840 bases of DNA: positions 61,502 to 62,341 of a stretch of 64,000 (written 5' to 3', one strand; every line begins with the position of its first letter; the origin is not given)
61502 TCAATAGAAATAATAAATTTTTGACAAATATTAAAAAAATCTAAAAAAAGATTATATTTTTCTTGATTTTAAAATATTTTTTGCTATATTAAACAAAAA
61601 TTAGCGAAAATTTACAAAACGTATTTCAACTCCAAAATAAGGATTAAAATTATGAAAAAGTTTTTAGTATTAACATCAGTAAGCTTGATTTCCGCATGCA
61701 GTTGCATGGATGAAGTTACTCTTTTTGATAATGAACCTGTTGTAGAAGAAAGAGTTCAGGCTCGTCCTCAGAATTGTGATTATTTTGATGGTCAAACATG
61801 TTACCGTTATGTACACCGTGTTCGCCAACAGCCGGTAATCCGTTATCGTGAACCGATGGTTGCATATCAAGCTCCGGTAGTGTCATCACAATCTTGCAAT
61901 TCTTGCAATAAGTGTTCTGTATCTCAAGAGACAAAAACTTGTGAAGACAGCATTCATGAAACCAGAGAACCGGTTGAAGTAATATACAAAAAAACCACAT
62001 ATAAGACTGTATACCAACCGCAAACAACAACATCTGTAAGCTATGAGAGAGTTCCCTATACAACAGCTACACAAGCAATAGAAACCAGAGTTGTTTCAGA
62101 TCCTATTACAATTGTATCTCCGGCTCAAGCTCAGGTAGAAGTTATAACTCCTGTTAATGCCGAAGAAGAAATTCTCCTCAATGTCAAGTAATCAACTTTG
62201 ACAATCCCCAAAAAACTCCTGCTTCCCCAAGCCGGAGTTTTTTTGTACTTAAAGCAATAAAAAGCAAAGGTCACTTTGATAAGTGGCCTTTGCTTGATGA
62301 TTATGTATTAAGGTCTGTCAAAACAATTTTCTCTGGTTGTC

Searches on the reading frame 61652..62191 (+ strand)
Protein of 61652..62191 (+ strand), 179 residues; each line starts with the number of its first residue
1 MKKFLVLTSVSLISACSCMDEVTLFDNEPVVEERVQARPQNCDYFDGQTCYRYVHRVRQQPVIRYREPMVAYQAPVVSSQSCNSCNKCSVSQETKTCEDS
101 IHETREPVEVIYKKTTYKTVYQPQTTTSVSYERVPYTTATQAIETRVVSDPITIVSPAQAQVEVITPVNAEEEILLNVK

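Call 6: search_protein_families(library=pfam, proteins=[window:61652-62191:+], max_evalue=1)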
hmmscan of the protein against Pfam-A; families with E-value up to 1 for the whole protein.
window:61652-62191:+ (179 aa): 0 families

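Call 9: find_encoding_contigs(protein=window:61652-62191:+, flank=10000, max_places=6)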
Protein window:61652-62191:+ (179 aa): 18 contigs read that carry it; 6 places shown.
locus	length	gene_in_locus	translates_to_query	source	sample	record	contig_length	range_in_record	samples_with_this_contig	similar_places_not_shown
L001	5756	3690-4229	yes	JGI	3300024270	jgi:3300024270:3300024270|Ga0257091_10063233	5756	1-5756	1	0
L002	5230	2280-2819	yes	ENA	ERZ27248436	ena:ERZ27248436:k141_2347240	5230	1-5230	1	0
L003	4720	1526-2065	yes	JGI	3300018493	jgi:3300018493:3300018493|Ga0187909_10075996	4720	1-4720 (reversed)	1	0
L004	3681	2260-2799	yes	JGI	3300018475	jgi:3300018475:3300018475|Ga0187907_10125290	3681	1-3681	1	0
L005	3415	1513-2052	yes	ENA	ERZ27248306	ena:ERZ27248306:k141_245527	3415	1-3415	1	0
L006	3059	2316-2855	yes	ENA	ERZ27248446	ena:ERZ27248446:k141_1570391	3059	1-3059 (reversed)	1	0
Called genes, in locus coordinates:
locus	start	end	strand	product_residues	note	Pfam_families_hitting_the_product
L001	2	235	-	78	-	?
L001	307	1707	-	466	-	PF08245:Mur_ligase_M, PF02875:Mur_ligase_C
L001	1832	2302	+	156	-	-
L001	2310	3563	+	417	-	PF00128:Alpha-amylase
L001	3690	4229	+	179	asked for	-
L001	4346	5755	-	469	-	?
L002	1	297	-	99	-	?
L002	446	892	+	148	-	-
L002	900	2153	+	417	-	PF00128:Alpha-amylase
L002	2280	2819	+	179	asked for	-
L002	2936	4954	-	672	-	-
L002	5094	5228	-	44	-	?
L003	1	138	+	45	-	?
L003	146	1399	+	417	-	PF00128:Alpha-amylase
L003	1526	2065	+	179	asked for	-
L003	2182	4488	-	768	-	-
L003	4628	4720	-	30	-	?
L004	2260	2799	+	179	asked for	-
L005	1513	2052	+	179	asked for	-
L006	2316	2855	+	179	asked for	-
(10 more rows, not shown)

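Call 15: find_homologous_proteins(query=L003:2182-4488:-, max_evalue=0.001)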
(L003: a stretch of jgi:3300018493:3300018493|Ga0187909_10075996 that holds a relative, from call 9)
Query L003:2182-4488:- (768 aa): 26 proteins with E <= 0.001 among 2407 candidates.
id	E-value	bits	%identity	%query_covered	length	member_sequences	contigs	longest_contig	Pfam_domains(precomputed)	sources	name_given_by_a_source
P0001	0.0e+0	1667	93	100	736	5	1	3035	-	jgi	-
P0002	0.0e+0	1413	81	97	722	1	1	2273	-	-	-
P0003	4.0e-53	199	33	46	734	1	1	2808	PF03382.21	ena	-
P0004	1.0e-52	198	30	81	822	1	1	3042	PF03382.21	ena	-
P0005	7.0e-52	195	35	32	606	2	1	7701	-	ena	-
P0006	2.9e-51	193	38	31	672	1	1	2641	PF13306.13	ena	-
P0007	1.2e-46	178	36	32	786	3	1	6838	PF03382.21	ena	-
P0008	4.7e-41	159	38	31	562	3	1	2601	PF13306.13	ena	-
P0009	5.3e-40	156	35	31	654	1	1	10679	PF03382.21,PF13306.13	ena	-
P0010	4.0e-37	146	35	30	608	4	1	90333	-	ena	-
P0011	9.8e-23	99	42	25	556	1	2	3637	PF03382.21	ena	-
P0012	4.2e-22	97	37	32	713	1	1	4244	-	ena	-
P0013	1.8e-21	94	37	32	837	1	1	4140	-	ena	-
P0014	6.1e-21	93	41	26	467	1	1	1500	-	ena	-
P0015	5.9e-20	89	31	39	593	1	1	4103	-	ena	-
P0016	3.0e-17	80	57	14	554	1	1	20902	PF13306.13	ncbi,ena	-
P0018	6.3e-14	69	35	20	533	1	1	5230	PF07603.18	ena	-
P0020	2.1e-12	64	51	13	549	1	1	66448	-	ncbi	-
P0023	1.9e-9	55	51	10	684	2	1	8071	PF13306.13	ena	-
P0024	1.3e-7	49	48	14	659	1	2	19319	-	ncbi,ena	-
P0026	3.0e-6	44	38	23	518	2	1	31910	-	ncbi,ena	-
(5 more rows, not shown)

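Call 17: list_cluster_members(proteins=[P0016, P0020, P0024, P0026, P0001])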
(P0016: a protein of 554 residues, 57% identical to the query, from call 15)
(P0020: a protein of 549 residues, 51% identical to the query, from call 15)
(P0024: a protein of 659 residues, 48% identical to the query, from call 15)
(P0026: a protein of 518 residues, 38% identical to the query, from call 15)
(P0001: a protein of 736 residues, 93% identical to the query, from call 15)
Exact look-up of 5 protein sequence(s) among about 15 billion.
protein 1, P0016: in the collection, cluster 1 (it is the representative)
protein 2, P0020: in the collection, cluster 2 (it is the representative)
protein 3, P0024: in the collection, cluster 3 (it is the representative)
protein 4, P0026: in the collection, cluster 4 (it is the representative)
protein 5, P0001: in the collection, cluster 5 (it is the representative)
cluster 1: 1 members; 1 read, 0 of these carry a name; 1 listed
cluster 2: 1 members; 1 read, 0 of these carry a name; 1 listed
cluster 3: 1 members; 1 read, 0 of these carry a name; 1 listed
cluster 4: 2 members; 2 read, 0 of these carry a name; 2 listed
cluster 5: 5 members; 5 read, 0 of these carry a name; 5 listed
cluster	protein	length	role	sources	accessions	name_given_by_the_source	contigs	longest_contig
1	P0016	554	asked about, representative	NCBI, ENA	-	-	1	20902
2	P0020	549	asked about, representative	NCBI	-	-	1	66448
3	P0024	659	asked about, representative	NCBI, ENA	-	-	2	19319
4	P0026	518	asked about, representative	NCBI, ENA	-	-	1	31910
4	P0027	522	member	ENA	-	-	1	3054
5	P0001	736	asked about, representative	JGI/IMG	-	-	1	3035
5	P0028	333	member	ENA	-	-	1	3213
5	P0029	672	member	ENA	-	-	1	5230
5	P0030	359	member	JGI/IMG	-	-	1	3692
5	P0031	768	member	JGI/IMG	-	-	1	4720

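Call 27: search_solved_structures(query=L003:2182-4488:-, max_evalue=10, show_alignments=2)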
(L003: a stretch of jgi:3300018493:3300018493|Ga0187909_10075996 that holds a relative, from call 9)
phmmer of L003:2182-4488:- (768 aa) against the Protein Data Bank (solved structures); distinct sequences matched with E-value up to 10: 0.

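Call 28: search_protein_families(library=ncbifam, proteins=[L003:2182-4488:-, P0004, P0005, P0010, P0018, P0020, P0024, P0026], max_evalue=1)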
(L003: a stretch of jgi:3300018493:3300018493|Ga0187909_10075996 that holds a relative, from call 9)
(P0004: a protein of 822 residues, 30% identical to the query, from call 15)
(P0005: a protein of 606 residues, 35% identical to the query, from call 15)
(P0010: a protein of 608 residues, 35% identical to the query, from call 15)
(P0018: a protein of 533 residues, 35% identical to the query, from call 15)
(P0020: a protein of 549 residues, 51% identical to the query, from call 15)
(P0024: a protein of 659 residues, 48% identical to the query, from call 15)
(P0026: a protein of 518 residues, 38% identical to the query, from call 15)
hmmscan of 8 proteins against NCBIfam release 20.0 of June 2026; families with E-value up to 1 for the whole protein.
L003:2182-4488:- (768 aa): 0 families

P0004 (822 aa): 0 families

P0005 (606 aa): 0 families

P0010 (608 aa): 1 family
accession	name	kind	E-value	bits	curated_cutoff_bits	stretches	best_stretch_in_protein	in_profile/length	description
NF058578.1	CPR_pilus_PamR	equivalog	0.0039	16.1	300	1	481-515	183-221/297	pilus system RbmA-like protein PamR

P0018 (533 aa): 0 families

P0020 (549 aa): 0 families

P0024 (659 aa): 0 families

P0026 (518 aa): 0 families

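Call 40: search_protein_representatives(protein=P0001)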
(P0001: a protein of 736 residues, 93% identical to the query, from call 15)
Query: 736 residues. Proteins with E-value up to 0.001 (for the whole library): 81; up to 1e-10: 38; up to 1e-30: 8. The best 81 are listed.
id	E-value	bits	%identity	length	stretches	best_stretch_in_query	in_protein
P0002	0.0e+00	1326.7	84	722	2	1-596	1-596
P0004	8.1e-50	186.6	43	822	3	8-172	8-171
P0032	1.6e-42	162.4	45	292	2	6-172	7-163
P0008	5.7e-42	160.6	44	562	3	11-173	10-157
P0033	1.7e-39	152.4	44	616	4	4-172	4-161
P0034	1.0e-38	149.9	48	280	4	132-199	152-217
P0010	4.1e-38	147.8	48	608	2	19-174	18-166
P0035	7.9e-34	133.7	42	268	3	267-425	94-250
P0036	2.4e-29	118.8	39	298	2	7-212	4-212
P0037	9.0e-29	117.0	41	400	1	20-379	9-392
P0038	3.6e-27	111.7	45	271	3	133-247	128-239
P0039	1.2e-25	106.6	45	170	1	7-174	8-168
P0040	6.9e-25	104.1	42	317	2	286-425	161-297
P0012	1.3e-22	96.6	36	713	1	24-455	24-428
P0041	2.0e-21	92.7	49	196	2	5-99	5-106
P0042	2.1e-19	86.0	41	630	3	344-425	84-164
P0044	5.1e-18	81.4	39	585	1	267-476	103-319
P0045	2.1e-16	76.0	35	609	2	83-428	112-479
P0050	1.7e-14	69.7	39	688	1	228-426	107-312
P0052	4.0e-14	68.5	39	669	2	254-378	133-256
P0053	5.4e-14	68.1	52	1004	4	366-426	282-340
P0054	1.5e-13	66.6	40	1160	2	318-425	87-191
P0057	5.9e-13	64.6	37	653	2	216-426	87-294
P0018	2.1e-12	62.8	35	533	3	216-355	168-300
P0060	4.2e-11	58.5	43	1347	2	81-200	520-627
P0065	5.3e-10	54.9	38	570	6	550-604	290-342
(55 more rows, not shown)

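Call 52: predict_structure(alignment_id=A3)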
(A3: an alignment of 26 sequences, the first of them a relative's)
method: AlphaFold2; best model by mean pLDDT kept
length: 736 residues; sequences in the alignment: 26
mean_pLDDT: 57.1   pTM: 0.23
mean pLDDT of the five models: 57.1, 56.1, 55.9, 55.7, 54.7
residues with pLDDT >= 90: 11; 70-90: 278; 50-70: 116; < 50: 331
segments of 3 or more residues with pLDDT < 50: 24-51, 101-112, 136-147, 163-201, 424-483, 494-500, 521-563, 591-593, 598-636, 655-736
pLDDT, mean of each block of 10 residues (from residue 1): 83 73 46 36 35 71 82 83 86 68 37 60 73 47 43 52 46 34 35 31 71 78 76 83 79 65 77 79 80 85 87 86 81 84 87 80 85 87 81 80 84 84 48 34 28 26 26 34 61 48 63 60 35 30 36 44 60 57 66 50 31 33 34 46 62 47 32 31 26 40 40 32 30 28
secondary structure, 60 per line:
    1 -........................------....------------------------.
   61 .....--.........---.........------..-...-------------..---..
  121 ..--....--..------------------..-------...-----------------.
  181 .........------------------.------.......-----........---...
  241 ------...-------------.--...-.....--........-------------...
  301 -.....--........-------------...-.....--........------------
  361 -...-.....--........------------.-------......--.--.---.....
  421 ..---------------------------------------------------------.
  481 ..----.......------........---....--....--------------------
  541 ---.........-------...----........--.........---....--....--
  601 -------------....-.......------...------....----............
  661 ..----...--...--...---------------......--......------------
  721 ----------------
elements in order (helices of 4 or more, strands of 3 or more residues): H2-25 H32-35 H62-65 E68-76 E80-88 E119-122 E125-128 E160-162 H180-189 E215-221 E227-234 E238-240 E247-249 E270-274 E277-284 E302-306 E309-316 E334-338 E341-348 E366-370 E373-380 E401-406 E416-422 E487-493 E500-507 E511-514 E517-520 H544-552 E567-574 E577-585 E589-592 E595-598 H614-617 H619-625 E641-644 E649-652 H653-662 E695-700 E703-708

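Call 56: fold_search(model_id=the predicted structure, library=pdb)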
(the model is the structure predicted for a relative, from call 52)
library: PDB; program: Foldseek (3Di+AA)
matches with E <= 10: 90; with E <= 0.001: 0
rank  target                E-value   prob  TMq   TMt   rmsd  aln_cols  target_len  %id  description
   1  8dfh_A                4.2e-01  0.30  0.05  0.30  12.7       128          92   10  Crystal structure of non-neutralizing / interfering human monoclonal antibody 42C3 Fab in complex with MSP1-19 (released 2022-10-12)
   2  6b0h_I                4.7e-01  0.20  0.06  0.16  11.3       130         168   11  Crystal structure of Pfs25 in complex with the transmission blocking antibody 1262 (released 2017-11-15)
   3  1z1y_A                6.6e-01  0.07  0.05  0.13  15.7       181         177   13  Crystal structure of Methylated Pvs25, an ookinete protein from Plasmodium vivax (released 2005-12-06)
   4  4z6a_L                7.4e-01  0.13  0.04  0.21  12.2        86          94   23  Crystal Structure of a FVIIa-Trypsin Chimera (YT) in Complex with Soluble Tissue Factor (released 2015-12-30)
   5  1z1y_B                9.2e-01  0.05  0.06  0.15  17.6       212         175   14  Crystal structure of Methylated Pvs25, an ookinete protein from Plasmodium vivax (released 2005-12-06)
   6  8w9z_c                1.2e+00  0.03  0.04  0.03  23.0       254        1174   11  The cryo-EM structure of the Nicotiana tabacum PEP-PAP (released 2024-03-13)
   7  8szf_A                1.2e+00  0.07  0.05  0.04  19.6       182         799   10  Cryo-EM structure of cinacalcet-bound active-state human calcium-sensing receptor CaSR in lipid nanodiscs (released 2024-02-07)
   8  6b0h_J                1.3e+00  0.12  0.06  0.17  11.5       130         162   11  Crystal structure of Pfs25 in complex with the transmission blocking antibody 1262 (released 2017-11-15)
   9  8szg_A                1.6e+00  0.06  0.06  0.05  19.1       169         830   14  Cryo-EM structure of cinacalcet-bound human calcium-sensing receptor CaSR-Gq complex in lipid nanodiscs (released 2024-02-07)
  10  9gjc_H                1.6e+00  0.02  0.06  0.06  40.1       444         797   14  Entamoeba histolytica Gal/GalNAc lectin, mode 3 (released 2026-02-11)
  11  6azz_A                1.9e+00  0.09  0.04  0.17  14.4       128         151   13  Crystal structure of Pfs25 in complex with the transmission blocking antibody 1190 (released 2017-11-08)
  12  9axf_R                2.1e+00  0.06  0.05  0.04  19.4       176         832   12  Structure of human calcium-sensing receptor in complex with chimeric Gq (miniGisq) protein in detergent (released 2024-04-17)
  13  1ob1_F                2.4e+00  0.12  0.05  0.29  12.4       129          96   11  Crystal structure of a Fab complex whith Plasmodium falciparum MSP1-19 (released 2003-05-01)
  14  8wpg_B                2.4e+00  0.05  0.05  0.05  19.5       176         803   12  Human calcium-sensing receptor bound with cinacalcet in detergent (released 2023-11-22)
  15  7m3e_A                2.5e+00  0.04  0.05  0.04  19.9       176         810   13  Asymmetric Activation of the Calcium Sensing Receptor Homodimer (released 2021-06-30)
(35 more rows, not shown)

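Call 64: search_protein_families(library=pfam, proteins=[L003:2182-4488:-, P0002], max_evalue=0.1)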
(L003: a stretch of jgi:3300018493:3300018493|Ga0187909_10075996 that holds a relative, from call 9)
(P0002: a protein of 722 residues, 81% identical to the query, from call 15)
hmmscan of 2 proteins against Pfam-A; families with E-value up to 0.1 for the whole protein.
L003:2182-4488:- (768 aa): 1 family
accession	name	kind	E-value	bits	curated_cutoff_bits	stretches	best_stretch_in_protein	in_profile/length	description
PF18088.7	Glyco_H_20C_C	-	0.00071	19.9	27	0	319-350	33-64/194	Glycoside Hydrolase 20C C-terminal domain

P0002 (722 aa): 1 family
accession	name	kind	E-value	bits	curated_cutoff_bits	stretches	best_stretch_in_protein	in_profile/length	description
PF18088.7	Glyco_H_20C_C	-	0.05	13.9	27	0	319-350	33-64/194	Glycoside Hydrolase 20C C-terminal domain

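Call 86: search_protein_families(library=pfam, alignment_id=A7, max_evalue=0.001)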
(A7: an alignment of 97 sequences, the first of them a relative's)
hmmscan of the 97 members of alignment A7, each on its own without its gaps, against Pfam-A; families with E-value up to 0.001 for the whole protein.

A. member 1, P0001 (736 aa): 0 families

B. families by the number of members that match (of 97 scanned): 7 families
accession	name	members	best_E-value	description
PF03382.20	DUF285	13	1.6e-19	Mycoplasma protein of unknown function, DUF285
PF13306.12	LRR_5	6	2.6e-24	BspA type Leucine rich repeat region (6 copies)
PF07603.17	Lcl_C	4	4.7e-10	Lcl C-terminal domain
PF00801.26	PKD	4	1.3e-07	PKD domain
PF18911.6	PKD_4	3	2.4e-05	PKD domain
PF24979.1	Death_EDAR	1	1.3e-05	EDAR death domain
PF12946.13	EGF_MSP1_1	1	7.2e-05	MSP1 EGF domain 1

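Call 94: search_protein_families(library=phrogs, proteins=[L003:2182-4488:-, window:61652-62191:+], max_evalue=0.01)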
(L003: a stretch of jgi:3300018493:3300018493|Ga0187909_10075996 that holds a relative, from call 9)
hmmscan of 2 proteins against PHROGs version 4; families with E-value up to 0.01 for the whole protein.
L003:2182-4488:- (768 aa): 0 families

window:61652-62191:+ (179 aa): 0 families

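Call 96: list_cluster_members(proteins=[P0042, P0044, P0045, P0050, P0052, P0053, P0054, P0057, P0060, P0065])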
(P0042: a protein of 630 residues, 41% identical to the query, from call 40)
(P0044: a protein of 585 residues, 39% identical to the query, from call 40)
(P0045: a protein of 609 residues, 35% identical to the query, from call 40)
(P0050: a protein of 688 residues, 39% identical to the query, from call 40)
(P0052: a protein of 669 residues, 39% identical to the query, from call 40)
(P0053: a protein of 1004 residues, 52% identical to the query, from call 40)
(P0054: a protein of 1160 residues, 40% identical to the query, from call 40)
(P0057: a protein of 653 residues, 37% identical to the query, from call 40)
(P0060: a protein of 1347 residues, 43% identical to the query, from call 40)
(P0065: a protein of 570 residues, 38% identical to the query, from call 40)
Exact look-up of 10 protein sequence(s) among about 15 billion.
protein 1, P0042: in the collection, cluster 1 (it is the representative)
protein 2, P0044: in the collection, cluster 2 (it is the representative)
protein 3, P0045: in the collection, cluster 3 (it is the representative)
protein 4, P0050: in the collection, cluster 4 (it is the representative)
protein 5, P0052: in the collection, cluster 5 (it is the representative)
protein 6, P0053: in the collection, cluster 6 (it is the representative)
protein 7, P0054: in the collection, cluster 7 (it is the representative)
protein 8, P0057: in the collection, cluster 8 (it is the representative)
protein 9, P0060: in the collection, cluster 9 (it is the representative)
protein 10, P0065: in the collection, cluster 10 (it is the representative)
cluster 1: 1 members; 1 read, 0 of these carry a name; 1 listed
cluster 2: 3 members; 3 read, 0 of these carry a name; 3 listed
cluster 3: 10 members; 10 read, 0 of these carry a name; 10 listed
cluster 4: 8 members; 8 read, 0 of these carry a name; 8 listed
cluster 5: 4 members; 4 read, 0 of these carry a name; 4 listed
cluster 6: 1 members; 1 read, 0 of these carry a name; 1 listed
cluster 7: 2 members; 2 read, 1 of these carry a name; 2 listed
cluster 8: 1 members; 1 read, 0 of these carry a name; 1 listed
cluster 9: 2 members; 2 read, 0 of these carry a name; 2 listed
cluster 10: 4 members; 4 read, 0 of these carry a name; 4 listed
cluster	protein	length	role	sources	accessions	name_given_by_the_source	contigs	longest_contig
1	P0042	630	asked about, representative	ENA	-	-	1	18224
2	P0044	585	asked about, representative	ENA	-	-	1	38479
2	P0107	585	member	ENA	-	-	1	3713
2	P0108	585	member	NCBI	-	-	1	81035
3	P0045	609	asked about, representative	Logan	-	-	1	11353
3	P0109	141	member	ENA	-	-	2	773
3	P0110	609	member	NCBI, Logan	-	-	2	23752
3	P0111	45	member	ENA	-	-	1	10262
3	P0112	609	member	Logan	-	-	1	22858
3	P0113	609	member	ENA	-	-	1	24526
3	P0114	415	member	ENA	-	-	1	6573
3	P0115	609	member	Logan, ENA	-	-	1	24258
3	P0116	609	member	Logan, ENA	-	-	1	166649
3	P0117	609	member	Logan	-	-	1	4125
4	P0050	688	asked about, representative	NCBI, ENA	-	-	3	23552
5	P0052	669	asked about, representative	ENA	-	-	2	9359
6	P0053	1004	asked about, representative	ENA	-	-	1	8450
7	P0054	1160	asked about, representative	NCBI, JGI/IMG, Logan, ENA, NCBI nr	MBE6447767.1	MAG: BspA family leucine-rich repeat surface protein [Alphaproteobacteria bacterium] | BspA family leucine-rich repeat surface protein [Alphaproteobacteria bacterium]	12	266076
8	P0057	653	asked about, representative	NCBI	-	-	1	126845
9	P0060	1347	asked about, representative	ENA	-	-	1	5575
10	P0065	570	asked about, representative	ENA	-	-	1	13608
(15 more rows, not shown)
